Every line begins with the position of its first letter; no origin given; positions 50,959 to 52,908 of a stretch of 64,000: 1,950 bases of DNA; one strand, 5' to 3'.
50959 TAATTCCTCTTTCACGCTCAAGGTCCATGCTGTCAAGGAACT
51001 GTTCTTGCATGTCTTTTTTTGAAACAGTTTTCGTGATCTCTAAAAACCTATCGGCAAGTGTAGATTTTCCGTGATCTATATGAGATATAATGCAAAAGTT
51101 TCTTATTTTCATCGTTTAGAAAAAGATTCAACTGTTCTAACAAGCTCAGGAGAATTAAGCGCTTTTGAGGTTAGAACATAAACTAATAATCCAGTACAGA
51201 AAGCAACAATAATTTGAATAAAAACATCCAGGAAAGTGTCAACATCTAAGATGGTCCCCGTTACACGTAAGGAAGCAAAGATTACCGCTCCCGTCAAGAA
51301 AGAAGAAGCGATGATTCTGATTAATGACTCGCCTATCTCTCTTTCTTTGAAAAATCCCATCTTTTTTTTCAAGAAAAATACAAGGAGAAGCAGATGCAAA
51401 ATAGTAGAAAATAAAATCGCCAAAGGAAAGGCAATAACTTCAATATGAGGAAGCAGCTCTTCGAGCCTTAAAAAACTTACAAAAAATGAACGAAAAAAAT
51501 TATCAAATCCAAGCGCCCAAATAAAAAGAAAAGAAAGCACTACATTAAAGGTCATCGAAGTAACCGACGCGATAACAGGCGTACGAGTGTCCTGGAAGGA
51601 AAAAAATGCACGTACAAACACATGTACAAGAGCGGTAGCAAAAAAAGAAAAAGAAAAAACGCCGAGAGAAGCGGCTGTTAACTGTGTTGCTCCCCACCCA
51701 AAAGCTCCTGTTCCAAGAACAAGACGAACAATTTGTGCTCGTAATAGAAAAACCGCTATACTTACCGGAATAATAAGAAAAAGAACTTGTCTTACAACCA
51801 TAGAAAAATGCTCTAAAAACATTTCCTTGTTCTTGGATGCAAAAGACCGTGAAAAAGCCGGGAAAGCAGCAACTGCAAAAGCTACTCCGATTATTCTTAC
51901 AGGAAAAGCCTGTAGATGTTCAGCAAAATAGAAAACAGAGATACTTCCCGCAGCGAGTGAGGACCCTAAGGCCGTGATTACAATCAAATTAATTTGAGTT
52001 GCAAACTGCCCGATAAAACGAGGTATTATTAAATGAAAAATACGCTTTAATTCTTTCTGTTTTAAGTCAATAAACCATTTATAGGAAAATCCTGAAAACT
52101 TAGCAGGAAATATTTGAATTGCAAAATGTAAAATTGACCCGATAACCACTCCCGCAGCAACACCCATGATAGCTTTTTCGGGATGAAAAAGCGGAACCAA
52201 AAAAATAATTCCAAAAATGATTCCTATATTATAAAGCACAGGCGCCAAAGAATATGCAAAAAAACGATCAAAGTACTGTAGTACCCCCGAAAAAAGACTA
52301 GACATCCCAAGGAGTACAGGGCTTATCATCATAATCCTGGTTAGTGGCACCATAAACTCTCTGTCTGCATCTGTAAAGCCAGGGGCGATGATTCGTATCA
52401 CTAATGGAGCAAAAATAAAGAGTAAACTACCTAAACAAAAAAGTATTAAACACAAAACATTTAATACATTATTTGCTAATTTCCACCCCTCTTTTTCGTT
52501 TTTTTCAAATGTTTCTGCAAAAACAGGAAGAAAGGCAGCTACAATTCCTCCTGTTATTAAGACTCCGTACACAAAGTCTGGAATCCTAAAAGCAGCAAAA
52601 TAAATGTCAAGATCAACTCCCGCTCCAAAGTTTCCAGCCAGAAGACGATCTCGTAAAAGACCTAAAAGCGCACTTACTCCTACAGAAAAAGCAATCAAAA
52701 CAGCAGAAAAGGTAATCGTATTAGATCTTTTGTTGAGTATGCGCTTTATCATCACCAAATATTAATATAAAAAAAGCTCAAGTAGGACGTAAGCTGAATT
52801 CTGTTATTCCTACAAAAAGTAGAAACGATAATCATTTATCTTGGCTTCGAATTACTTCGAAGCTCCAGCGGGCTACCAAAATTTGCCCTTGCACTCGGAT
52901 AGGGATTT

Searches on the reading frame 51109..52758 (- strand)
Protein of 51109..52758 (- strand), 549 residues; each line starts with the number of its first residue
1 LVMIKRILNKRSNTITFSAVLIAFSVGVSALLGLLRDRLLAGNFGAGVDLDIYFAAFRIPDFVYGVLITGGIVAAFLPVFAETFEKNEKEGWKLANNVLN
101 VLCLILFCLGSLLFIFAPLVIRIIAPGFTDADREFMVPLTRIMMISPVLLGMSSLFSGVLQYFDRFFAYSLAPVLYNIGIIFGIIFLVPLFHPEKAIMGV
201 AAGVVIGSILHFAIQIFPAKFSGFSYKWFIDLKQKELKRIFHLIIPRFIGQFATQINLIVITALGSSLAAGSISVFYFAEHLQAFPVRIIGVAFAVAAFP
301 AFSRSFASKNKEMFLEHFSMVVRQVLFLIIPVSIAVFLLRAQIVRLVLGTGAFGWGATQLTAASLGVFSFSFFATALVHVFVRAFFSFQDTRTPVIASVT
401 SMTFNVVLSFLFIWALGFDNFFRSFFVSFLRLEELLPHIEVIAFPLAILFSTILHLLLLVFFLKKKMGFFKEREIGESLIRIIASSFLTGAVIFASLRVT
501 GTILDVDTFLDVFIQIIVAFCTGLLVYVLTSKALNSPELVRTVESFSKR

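Call 25: find_homologous_proteins(query=window:51109-52758:-, max_evalue=1e-30)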
Query window:51109-52758:- (549 aa): 5384 proteins with E <= 1e-30 among 8000 candidates; the best 120 are listed.
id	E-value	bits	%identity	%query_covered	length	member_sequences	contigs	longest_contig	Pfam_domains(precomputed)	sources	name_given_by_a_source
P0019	0.0e+0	1143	100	100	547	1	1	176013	PF03023.20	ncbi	-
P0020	1.4e-281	953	81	100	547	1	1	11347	PF01554.24,PF03023.20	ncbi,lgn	-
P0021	9.7e-203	693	63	100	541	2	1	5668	PF03023.20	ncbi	-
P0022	2.9e-202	692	62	100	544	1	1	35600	PF01554.24,PF13440.12,PF03023.20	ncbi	-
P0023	3.5e-201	688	62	100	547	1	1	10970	PF01554.24,PF13440.12,PF03023.20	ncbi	-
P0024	2.7e-199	682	63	100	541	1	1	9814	PF01554.24,PF13440.12,PF03023.20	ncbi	-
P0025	3.3e-199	682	63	100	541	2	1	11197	PF01554.24,PF03023.20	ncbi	-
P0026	8.8e-199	680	64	100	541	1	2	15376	PF01554.24,PF03023.20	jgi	jgi:putative peptidoglycan lipid II flippase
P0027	1.8e-198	679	62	99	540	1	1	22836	PF13440.12,PF03023.20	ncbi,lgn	-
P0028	5.9e-198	677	61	100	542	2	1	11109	PF13440.12,PF03023.20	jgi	-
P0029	1.1e-197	676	63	100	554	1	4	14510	PF01554.24,PF03023.20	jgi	jgi:putative peptidoglycan lipid II flippase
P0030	1.4e-197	676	62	100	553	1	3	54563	PF03023.20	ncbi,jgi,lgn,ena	-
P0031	2.0e-197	676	62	100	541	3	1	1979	PF01554.24,PF13440.12,PF03023.20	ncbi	-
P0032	3.0e-197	675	62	100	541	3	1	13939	PF01554.24,PF13440.12,PF03023.20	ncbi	-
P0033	4.0e-197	675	62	100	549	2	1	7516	PF03023.20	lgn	-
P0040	9.3e-195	667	61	100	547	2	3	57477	PF13440.12,PF03023.20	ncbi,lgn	-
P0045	9.6e-194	664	59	100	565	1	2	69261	PF01943.23,PF01554.24,PF13440.12,PF03023.20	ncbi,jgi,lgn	-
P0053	5.4e-191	654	61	100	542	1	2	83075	PF01554.24,PF03023.20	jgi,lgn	-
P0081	1.2e-171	591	54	100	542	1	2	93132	PF03023.20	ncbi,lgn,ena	-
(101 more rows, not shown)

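Call 26: find_encoding_contigs(protein=P0020, flank=10000, max_places=3)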
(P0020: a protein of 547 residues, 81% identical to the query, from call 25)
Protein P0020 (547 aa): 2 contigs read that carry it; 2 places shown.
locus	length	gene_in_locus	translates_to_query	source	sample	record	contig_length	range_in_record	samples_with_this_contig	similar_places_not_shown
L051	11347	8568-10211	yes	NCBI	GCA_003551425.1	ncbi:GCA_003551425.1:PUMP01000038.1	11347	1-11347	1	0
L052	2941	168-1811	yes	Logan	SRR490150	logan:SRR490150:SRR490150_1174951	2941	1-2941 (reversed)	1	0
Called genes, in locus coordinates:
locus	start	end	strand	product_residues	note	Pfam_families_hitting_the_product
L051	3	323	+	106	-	?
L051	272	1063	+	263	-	PF01509:TruB_N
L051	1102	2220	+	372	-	PF03734:YkuD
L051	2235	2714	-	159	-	-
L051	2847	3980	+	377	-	-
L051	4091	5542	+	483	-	PF00587:tRNA-synt_2b, PF03129:HGTP_anticodon, PF09180:ProRS-C_1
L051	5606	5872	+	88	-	PF01272:GreA_GreB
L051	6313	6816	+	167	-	-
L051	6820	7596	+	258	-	PF12705:PDDEXK_1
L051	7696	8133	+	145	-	-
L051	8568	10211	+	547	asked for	PF03023:MurJ, PF01554:MatE (weak)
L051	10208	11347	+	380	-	?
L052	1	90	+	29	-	?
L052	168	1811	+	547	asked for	PF03023:MurJ, PF01554:MatE (weak)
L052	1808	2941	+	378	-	?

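Call 27: find_encoding_contigs(protein=P0022, flank=10000, max_places=3)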
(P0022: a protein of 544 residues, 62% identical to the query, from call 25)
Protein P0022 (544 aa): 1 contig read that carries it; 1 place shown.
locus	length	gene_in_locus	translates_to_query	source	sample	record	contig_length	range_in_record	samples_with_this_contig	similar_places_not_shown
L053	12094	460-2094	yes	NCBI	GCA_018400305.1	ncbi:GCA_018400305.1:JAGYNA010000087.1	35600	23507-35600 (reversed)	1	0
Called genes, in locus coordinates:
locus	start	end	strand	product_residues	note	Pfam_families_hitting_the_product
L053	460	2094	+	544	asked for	PF03023:MurJ, PF13440:Polysacc_synt_3, PF01554:MatE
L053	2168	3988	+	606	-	PF00009:GTP_EFTU, PF00071:Ras (faint), PF03144:GTP_EFTU_D2, PF00679:EFG_C, PF06421:LepA_C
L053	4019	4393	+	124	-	PF04977:DivIC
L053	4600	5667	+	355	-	PF03462:PCRF, PF00472:RF-1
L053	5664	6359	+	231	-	PF00005:ABC_tran, PF13304:AAA_21 (faint)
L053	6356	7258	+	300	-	PF18075:FtsX_ECD, PF02687:FtsX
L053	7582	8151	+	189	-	PF00210:Ferritin (weak), PF02915:Rubrerythrin, PF21349:RUBY_RBDX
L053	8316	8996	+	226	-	PF00753:Lactamase_B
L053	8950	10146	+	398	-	PF02350:Epimerase_2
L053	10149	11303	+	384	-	PF00202:Aminotran_3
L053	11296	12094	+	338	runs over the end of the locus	PF01070:FMN_dh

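Call 28: find_encoding_contigs(protein=P0030, flank=10000, max_places=3)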
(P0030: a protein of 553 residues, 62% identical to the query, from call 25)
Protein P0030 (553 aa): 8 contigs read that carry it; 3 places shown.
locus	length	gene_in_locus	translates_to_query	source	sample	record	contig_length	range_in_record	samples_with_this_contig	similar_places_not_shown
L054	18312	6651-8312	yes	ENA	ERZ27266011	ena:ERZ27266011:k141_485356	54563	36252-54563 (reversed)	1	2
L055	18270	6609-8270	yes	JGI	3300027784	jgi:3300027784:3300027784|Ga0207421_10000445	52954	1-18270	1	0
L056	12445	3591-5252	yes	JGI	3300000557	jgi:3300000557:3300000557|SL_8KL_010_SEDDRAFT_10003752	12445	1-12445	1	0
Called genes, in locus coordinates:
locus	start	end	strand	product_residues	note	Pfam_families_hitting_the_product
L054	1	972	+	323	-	?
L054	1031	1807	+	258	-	PF01509:TruB_N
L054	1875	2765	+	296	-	PF00188:CAP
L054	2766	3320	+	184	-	PF01966:HD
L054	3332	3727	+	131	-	PF06262:Zincin_1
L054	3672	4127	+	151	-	PF00293:NUDIX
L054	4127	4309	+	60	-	-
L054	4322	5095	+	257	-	PF12705:PDDEXK_1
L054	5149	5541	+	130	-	PF02311:AraC_binding (weak), PF07883:Cupin_2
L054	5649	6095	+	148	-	-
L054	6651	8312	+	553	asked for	PF03023:MurJ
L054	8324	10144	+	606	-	PF00009:GTP_EFTU, PF00071:Ras (faint), PF00679:EFG_C, PF06421:LepA_C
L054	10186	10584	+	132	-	-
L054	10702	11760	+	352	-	PF03462:PCRF, PF00472:RF-1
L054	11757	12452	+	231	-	PF02463:SMC_N (weak), PF00005:ABC_tran, PF13304:AAA_21 (weak)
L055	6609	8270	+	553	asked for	PF03023:MurJ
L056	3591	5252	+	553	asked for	PF03023:MurJ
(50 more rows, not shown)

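Call 39: find_encoding_contigs(protein=P0040, flank=3000, max_places=3)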
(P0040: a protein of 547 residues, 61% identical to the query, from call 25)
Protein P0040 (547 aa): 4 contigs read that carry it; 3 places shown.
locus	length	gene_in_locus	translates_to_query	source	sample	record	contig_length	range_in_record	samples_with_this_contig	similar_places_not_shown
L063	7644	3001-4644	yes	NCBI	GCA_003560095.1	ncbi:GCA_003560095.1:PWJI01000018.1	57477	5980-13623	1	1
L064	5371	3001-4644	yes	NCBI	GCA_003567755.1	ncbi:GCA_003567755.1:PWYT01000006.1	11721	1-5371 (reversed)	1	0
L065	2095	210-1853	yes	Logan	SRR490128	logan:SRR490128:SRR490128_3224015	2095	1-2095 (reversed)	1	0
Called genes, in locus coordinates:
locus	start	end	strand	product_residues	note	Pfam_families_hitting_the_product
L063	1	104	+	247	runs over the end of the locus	-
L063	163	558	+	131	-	PF06262:Zincin_1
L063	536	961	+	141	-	PF00293:NUDIX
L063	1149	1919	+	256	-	PF12705:PDDEXK_1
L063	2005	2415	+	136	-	-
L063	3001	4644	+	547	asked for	PF03023:MurJ, PF13440:Polysacc_synt_3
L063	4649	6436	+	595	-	PF00009:GTP_EFTU, PF03144:GTP_EFTU_D2, PF00679:EFG_C, PF06421:LepA_C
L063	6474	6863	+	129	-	-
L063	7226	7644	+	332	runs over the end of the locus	PF03462:PCRF, PF00472:RF-1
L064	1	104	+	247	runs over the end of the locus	-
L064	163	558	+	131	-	PF06262:Zincin_1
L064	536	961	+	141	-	PF00293:NUDIX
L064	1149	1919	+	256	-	PF12705:PDDEXK_1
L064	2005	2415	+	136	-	-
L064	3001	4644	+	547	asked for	PF03023:MurJ, PF13440:Polysacc_synt_3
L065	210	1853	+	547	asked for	PF03023:MurJ, PF13440:Polysacc_synt_3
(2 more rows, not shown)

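Call 40: find_encoding_contigs(protein=P0053, flank=3000, max_places=3)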
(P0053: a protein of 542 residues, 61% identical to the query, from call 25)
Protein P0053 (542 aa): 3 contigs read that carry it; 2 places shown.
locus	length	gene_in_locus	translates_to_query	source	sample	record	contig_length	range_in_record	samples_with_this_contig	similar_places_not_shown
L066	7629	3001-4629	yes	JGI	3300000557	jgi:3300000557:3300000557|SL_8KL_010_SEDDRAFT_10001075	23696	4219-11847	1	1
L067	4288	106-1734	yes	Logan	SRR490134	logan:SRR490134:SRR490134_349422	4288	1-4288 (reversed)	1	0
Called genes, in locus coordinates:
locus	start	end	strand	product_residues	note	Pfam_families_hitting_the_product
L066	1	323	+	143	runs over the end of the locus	PF00293:NUDIX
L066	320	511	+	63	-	-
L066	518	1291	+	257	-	PF12705:PDDEXK_1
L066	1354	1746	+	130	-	PF07883:Cupin_2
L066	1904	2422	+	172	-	-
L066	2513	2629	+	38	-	-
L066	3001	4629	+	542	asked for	PF03023:MurJ, PF01554:MatE (weak)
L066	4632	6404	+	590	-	PF00009:GTP_EFTU, PF03144:GTP_EFTU_D2, PF00679:EFG_C, PF06421:LepA_C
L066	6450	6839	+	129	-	-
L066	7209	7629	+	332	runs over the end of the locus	PF03462:PCRF, PF00472:RF-1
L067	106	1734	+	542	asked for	PF03023:MurJ, PF01554:MatE (weak)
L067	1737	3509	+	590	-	PF00009:GTP_EFTU, PF03144:GTP_EFTU_D2, PF00679:EFG_C, PF06421:LepA_C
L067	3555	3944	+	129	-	-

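Call 42: find_encoding_contigs(protein=P0045, flank=3000, max_places=3)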
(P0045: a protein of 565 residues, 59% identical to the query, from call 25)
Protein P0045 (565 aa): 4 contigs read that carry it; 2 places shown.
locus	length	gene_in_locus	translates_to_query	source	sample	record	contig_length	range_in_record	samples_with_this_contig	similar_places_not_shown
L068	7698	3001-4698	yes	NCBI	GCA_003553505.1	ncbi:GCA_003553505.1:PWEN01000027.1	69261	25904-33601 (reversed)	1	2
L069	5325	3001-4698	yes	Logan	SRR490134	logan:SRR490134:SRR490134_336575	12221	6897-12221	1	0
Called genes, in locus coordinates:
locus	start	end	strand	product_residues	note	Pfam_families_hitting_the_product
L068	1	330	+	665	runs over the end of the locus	PF03477:ATP-cone, PF13597:NRDD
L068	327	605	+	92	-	PF13597:NRDD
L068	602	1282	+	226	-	PF13353:Fer4_12, PF04055:Radical_SAM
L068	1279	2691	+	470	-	PF00224:PK, PF02887:PK_C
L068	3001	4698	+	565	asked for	PF03023:MurJ, PF01943:Polysacc_synt, PF13440:Polysacc_synt_3, PF01554:MatE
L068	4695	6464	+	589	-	PF00009:GTP_EFTU, PF22042:EF-G_D2 (weak), PF03144:GTP_EFTU_D2, PF00679:EFG_C, PF06421:LepA_C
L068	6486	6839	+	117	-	-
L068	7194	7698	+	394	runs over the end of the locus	PF07690:MFS_1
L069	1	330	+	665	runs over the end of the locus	PF03477:ATP-cone, PF13597:NRDD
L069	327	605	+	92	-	PF13597:NRDD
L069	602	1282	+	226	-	PF13353:Fer4_12, PF04055:Radical_SAM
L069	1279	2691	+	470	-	PF00224:PK, PF02887:PK_C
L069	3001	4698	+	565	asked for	PF03023:MurJ, PF01943:Polysacc_synt, PF13440:Polysacc_synt_3, PF01554:MatE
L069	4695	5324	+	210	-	?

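Call 43: find_encoding_contigs(protein=P0081, flank=3000, max_places=3)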
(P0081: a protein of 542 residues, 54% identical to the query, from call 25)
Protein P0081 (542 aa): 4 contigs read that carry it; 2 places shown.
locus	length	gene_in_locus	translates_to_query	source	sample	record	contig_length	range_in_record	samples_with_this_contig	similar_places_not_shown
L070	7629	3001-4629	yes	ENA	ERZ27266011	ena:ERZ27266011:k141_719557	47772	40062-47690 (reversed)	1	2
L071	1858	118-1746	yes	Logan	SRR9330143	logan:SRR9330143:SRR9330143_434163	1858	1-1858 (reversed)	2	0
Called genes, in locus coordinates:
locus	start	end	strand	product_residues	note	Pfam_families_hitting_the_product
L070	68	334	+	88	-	PF02576:RimP_N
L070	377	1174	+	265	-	PF07313:AmiA-like (weak)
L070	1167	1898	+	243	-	PF07313:AmiA-like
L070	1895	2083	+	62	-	PF20095:DUF6485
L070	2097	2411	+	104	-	PF01588:tRNA_bind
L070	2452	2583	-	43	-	-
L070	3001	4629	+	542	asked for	PF03023:MurJ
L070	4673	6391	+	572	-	PF00009:GTP_EFTU, PF00071:Ras (weak), PF01926:MMR_HSR1 (weak), PF22042:EF-G_D2 (weak), PF03144:GTP_EFTU_D2, PF14492:EFG_III (faint), PF00679:EFG_C, PF06421:LepA_C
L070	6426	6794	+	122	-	PF04977:DivIC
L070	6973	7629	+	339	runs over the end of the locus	PF03462:PCRF, PF00472:RF-1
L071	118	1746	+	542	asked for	PF03023:MurJ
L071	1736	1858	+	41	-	?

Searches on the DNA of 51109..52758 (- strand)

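Call 44: search_rna_families(sources=[L051, L054, L056, L063, L066, L068, L070, L053], threshold=gathering)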
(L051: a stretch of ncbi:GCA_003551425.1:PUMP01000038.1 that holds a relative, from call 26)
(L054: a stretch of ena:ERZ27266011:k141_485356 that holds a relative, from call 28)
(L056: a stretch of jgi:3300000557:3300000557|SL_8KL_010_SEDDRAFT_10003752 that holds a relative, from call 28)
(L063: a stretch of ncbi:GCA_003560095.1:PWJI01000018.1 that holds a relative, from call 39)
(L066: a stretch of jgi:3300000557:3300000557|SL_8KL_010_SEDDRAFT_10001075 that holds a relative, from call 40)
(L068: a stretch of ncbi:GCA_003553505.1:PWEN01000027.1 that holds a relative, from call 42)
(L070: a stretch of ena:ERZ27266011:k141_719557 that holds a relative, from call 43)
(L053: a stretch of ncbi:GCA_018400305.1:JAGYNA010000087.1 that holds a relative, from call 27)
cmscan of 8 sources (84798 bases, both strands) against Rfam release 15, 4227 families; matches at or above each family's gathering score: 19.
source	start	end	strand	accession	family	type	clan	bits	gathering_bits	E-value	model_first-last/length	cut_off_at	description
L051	8222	8549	+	RF00010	RNaseP_bact_a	Gene; ribozyme;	CL00002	141.9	100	1.9e-43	1-367/367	no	Bacterial RNase P class A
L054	6234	6621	+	RF00010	RNaseP_bact_a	Gene; ribozyme;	CL00002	141.2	100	3.2e-43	1-367/367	no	Bacterial RNase P class A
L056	3174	3561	+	RF00010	RNaseP_bact_a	Gene; ribozyme;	CL00002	141.2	100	3.2e-43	1-367/367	no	Bacterial RNase P class A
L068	2728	3052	+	RF00010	RNaseP_bact_a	Gene; ribozyme;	CL00002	138.3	100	3.1e-42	1-367/367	no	Bacterial RNase P class A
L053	123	447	+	RF00010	RNaseP_bact_a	Gene; ribozyme;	CL00002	132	100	4.2e-40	1-367/367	no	Bacterial RNase P class A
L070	2671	2979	+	RF00010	RNaseP_bact_a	Gene; ribozyme;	CL00002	128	100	9.5e-39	1-367/367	no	Bacterial RNase P class A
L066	2525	2979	+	RF00010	RNaseP_bact_a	Gene; ribozyme;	CL00002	127.9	100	1e-38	1-367/367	no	Bacterial RNase P class A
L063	2533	2979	+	RF00010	RNaseP_bact_a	Gene; ribozyme;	CL00002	123.2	100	4.1e-37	1-367/367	no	Bacterial RNase P class A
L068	6840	6910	+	RF00005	tRNA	Gene; tRNA;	CL00001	73.9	29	3.5e-14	1-71/71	no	tRNA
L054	10585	10656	+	RF00005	tRNA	Gene; tRNA;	CL00001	71.5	29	1.6e-13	1-71/71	no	tRNA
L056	7525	7596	+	RF00005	tRNA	Gene; tRNA;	CL00001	71.5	29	1.6e-13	1-71/71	no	tRNA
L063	6955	7026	+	RF00005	tRNA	Gene; tRNA;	CL00001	71.4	29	1.7e-13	1-71/71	no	tRNA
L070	6797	6868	+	RF00005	tRNA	Gene; tRNA;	CL00001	70.6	29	2.9e-13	1-71/71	no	tRNA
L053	4421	4491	+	RF00005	tRNA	Gene; tRNA;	CL00001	69.2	29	6.8e-13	1-71/71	no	tRNA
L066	7011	7082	+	RF00005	tRNA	Gene; tRNA;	CL00001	68.9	29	8.2e-13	1-71/71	no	tRNA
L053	4497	4568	+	RF00005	tRNA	Gene; tRNA;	CL00001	68.3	29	1.2e-12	1-71/71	no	tRNA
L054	13404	13474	+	RF00005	tRNA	Gene; tRNA;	CL00001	61.7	29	8.2e-11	1-71/71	no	tRNA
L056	10344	10414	+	RF00005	tRNA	Gene; tRNA;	CL00001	61.7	29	8.2e-11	1-71/71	no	tRNA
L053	7265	7338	+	RF00005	tRNA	Gene; tRNA;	CL00001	59.8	29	2.7e-10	1-71/71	no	tRNA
